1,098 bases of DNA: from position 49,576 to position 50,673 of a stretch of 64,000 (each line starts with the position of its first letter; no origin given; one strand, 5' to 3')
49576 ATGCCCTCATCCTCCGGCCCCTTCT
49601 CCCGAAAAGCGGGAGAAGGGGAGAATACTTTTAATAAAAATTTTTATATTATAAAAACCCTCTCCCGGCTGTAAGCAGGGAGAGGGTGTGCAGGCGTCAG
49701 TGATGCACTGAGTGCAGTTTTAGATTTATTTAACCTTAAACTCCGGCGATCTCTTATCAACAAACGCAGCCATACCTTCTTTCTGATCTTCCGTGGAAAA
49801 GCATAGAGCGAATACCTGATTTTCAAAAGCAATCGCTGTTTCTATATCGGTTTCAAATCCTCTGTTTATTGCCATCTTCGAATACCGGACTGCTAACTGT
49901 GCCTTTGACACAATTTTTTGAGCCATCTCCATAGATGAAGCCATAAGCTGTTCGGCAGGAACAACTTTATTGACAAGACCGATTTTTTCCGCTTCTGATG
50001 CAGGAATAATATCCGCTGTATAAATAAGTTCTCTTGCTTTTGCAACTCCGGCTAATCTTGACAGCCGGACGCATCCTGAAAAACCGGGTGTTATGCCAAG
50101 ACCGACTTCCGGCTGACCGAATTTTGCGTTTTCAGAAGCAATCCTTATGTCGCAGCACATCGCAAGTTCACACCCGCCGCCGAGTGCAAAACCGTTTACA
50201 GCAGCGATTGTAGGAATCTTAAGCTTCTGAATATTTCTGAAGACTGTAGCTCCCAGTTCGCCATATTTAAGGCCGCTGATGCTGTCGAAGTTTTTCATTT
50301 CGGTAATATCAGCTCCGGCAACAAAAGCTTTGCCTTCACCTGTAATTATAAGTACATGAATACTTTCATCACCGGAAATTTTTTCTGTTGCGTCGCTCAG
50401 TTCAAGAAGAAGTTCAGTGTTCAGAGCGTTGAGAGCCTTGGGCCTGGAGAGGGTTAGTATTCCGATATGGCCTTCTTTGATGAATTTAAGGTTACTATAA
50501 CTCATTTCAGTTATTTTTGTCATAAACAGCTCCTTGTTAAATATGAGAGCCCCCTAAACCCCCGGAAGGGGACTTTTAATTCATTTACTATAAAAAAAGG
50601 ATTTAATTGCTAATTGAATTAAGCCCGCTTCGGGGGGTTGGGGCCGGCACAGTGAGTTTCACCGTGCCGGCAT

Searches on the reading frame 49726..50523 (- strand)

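Call 21: search_protein_families(library=pfam, proteins=[window:49726-50523:-], max_evalue=0.00001)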
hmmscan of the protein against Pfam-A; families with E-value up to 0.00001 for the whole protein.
window:49726-50523:- (265 aa): 2 families
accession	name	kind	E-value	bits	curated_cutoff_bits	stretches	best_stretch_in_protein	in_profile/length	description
PF00378.25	ECH_1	-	8.7e-72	241.9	27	1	19-263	5-249/251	Enoyl-CoA hydratase/isomerase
PF16113.10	ECH_2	-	2.4e-35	123.1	27.2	1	20-197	1-181/335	Enoyl-CoA hydratase/isomerase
